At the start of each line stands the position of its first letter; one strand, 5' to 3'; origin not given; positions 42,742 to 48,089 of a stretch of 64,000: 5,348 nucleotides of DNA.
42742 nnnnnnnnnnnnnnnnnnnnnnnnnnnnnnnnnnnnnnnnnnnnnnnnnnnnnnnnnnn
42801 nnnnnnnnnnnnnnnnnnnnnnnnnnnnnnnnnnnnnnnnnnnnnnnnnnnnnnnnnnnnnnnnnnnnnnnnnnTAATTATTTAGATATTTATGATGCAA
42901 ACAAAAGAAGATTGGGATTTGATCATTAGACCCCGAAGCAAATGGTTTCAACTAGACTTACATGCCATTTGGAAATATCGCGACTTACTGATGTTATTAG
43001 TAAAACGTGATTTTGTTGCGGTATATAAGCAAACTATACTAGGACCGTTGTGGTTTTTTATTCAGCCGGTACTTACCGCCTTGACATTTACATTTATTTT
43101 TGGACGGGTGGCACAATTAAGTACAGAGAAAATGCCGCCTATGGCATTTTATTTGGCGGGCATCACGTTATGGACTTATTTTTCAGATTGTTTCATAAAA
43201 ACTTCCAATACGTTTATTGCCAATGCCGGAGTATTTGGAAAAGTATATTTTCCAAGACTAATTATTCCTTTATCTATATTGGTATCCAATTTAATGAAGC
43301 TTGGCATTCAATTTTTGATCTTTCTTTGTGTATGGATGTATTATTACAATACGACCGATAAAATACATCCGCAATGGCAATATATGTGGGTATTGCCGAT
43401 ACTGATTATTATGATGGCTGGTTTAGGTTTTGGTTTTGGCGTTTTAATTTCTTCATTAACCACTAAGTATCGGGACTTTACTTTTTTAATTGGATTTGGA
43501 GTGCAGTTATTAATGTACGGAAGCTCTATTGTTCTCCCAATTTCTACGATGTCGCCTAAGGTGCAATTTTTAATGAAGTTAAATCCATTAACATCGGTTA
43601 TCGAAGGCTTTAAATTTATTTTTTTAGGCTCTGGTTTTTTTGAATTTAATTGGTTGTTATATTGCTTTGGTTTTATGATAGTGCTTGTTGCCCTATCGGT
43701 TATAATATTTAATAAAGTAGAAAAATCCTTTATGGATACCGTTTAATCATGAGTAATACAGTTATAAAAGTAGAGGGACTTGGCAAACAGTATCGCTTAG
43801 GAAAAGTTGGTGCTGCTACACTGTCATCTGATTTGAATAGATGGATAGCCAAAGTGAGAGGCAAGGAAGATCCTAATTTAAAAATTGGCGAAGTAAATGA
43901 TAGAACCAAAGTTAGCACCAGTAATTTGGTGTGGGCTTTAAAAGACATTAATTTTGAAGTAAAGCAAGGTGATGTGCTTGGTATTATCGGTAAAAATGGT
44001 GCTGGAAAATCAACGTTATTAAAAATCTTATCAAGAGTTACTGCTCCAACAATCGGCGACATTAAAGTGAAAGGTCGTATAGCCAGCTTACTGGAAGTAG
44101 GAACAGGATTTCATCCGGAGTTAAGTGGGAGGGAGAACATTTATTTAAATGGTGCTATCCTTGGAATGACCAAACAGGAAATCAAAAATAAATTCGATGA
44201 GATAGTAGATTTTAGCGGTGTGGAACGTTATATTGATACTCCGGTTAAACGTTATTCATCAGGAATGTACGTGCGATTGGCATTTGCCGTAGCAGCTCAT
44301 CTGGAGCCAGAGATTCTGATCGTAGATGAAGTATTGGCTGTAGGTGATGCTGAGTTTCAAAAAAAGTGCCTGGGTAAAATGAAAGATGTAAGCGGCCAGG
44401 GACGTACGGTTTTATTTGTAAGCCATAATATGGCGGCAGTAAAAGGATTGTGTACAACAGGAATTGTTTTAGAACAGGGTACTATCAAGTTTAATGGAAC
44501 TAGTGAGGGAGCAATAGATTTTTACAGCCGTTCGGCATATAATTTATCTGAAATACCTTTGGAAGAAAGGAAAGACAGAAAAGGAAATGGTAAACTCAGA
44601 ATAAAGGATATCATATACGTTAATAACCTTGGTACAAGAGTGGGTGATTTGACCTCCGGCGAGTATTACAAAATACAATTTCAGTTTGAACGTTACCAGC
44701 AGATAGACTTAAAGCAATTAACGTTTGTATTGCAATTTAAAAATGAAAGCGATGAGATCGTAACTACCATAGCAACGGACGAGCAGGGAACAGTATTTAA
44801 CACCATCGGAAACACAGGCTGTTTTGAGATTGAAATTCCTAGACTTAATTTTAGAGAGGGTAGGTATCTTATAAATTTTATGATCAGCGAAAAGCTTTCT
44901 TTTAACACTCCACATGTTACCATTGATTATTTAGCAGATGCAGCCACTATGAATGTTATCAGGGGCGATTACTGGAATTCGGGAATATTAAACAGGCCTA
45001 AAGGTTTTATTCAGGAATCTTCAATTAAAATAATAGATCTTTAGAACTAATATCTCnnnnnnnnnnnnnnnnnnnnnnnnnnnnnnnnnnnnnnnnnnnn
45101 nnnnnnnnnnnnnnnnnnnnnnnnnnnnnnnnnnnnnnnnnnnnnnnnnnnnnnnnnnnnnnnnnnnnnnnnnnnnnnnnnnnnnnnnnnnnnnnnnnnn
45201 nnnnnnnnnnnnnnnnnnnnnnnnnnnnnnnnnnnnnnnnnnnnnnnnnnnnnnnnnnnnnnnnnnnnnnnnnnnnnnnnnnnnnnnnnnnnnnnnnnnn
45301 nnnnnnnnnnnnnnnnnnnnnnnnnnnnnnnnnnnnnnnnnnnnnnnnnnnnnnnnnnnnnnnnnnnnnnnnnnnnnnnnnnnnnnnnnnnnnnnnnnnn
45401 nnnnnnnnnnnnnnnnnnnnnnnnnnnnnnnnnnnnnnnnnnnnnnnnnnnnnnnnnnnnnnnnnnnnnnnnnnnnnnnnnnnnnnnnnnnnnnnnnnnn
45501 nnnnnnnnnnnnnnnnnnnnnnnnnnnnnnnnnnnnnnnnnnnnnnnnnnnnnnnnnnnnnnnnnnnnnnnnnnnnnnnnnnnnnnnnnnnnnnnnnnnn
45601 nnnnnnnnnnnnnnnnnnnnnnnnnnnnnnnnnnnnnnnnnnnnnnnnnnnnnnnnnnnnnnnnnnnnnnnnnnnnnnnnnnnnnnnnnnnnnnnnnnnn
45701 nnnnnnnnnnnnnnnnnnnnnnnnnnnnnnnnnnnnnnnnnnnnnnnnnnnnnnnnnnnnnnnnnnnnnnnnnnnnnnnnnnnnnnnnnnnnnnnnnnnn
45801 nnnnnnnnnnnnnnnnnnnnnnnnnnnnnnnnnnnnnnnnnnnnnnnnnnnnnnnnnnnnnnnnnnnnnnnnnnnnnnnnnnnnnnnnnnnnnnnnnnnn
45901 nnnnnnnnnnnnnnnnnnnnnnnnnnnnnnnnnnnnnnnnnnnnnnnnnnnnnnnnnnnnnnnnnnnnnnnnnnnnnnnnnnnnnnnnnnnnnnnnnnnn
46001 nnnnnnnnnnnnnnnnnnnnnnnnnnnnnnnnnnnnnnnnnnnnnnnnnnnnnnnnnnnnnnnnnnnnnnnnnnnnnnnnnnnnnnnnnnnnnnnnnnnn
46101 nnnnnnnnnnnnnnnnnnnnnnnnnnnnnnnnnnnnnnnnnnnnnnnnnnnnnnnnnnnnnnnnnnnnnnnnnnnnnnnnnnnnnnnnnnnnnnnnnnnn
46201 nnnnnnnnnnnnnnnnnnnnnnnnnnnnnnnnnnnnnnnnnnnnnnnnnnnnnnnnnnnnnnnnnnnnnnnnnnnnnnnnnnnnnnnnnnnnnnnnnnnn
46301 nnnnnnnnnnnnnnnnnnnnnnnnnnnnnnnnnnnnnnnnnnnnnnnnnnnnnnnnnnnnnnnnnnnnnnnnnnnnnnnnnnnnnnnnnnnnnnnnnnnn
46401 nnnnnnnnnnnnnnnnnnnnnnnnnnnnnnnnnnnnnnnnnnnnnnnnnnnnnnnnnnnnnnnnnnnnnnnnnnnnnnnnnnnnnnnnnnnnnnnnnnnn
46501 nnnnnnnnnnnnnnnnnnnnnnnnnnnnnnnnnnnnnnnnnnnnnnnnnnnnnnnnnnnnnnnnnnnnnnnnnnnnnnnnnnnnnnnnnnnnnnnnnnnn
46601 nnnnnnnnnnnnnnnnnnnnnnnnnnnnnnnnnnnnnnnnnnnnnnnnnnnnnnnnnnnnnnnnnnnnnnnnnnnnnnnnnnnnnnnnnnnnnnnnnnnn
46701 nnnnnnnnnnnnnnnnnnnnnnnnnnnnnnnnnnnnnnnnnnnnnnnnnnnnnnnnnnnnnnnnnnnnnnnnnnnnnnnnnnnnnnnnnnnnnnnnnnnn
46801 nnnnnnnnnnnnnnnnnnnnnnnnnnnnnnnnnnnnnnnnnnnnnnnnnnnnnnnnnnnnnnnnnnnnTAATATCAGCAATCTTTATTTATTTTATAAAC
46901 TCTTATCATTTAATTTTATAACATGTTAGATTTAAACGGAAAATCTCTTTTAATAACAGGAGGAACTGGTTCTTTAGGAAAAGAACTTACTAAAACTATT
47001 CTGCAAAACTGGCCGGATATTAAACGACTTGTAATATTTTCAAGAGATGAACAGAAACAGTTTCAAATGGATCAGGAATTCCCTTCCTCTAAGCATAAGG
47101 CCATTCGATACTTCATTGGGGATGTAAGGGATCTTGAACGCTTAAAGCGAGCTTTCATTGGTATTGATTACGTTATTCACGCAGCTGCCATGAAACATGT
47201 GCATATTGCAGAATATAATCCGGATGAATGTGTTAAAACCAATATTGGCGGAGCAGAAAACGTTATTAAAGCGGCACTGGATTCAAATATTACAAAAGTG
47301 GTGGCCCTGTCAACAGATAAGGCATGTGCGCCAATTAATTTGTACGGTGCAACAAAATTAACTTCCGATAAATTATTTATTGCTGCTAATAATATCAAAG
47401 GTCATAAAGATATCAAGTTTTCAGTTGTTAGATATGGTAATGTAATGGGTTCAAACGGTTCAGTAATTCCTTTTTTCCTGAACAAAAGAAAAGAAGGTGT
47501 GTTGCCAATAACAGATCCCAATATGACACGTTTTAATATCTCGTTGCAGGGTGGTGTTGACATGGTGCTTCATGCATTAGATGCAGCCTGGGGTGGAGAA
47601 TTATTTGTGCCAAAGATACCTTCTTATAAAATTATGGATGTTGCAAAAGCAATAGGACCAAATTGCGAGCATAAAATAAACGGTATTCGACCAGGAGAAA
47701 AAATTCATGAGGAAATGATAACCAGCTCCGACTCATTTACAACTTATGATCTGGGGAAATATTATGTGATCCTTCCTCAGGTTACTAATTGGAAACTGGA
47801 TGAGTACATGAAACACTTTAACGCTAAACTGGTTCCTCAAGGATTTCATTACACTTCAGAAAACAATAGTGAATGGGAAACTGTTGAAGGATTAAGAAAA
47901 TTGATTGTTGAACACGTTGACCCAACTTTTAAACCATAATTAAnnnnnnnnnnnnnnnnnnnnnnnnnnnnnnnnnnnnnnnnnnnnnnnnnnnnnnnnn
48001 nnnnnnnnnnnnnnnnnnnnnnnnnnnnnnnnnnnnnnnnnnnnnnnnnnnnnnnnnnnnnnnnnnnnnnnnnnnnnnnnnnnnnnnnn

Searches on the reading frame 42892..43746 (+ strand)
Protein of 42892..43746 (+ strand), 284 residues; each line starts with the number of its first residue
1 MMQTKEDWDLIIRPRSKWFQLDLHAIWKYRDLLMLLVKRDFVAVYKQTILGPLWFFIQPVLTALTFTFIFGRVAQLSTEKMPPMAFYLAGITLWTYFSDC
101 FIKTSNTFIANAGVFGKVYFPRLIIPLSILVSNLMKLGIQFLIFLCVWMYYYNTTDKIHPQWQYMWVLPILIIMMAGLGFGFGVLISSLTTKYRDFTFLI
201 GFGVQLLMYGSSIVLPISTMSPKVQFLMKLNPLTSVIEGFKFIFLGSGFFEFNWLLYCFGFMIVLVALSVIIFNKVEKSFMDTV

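Call 73: search_protein_families(library=pfam, proteins=[window:42892-43746:+], max_evalue=0.00001)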
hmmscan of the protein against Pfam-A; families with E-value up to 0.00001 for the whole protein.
window:42892-43746:+ (284 aa): 2 families
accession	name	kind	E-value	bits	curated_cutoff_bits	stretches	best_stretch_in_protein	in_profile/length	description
PF01061.29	ABC2_membrane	-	1.6e-18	67.5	26.9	1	33-244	3-210/211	ABC-2 type transporter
PF12698.13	ABC2_membrane_3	-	7.4e-07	29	31.6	1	126-270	203-346/347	ABC-2 family transporter protein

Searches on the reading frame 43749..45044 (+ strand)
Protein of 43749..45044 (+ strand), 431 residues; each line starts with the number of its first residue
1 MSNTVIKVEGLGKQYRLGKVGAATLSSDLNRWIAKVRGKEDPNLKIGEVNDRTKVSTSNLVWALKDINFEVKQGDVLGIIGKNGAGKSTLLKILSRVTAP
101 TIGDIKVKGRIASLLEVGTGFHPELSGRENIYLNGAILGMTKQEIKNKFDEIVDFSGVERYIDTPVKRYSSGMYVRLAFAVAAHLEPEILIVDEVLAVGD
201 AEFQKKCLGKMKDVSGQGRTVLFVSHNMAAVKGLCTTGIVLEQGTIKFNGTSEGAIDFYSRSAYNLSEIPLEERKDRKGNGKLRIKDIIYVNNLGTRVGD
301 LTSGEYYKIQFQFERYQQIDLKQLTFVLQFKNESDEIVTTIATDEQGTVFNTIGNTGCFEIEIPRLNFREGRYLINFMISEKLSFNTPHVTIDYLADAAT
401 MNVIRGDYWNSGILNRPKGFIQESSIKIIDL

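Call 73: search_protein_families(library=pfam, proteins=[window:43749-45044:+], max_evalue=0.00001)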
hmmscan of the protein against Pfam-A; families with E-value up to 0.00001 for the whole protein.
window:43749-45044:+ (431 aa): 2 families
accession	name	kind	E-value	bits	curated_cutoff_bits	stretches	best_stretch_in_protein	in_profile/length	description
PF00005.33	ABC_tran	-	2.8e-21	77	25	1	64-195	1-135/137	ABC transporter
PF14524.12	Wzt_C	-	1.3e-15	58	30.4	1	275-413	2-140/143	Wzt C-terminal domain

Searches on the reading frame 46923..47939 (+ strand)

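Call 73: search_protein_families(library=pfam, proteins=[window:46923-47939:+], max_evalue=0.00001)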
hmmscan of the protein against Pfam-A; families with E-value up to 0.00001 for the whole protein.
window:46923-47939:+ (338 aa): 9 families
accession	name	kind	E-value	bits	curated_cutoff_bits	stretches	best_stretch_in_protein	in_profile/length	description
PF02719.21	Polysacc_synt_2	-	7.3e-98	327.8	20.2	1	9-283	1-291/293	Polysaccharide biosynthesis protein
PF01370.27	Epimerase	-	5.7e-21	75.5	20.9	1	10-193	2-197/240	NAD dependent epimerase/dehydratase family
PF01073.25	3Beta_HSD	-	1.7e-17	63.8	22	1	10-137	1-122/280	3-beta hydroxysteroid dehydrogenase/isomerase family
PF16363.11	GDP_Man_Dehyd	-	6.9e-13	49.2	27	1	10-133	1-131/332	GDP-mannose 4,6 dehydratase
PF04321.23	RmlD_sub_bind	-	3.8e-11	43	27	1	9-179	3-156/287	RmlD substrate binding domain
PF07993.18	NAD_binding_4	-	2.7e-09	37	20.1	1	11-135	1-140/258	Male sterility protein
PF13460.12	NAD_binding_10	-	7.1e-08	33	27.2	1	13-134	1-101/184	NAD(P)H-binding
PF00106.31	adh_short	-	3.3e-06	27.2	26.6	1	8-174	2-182/195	short chain dehydrogenase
PF08659.16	KR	-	4.2e-06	27.2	22.6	1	9-127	3-132/180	KR domain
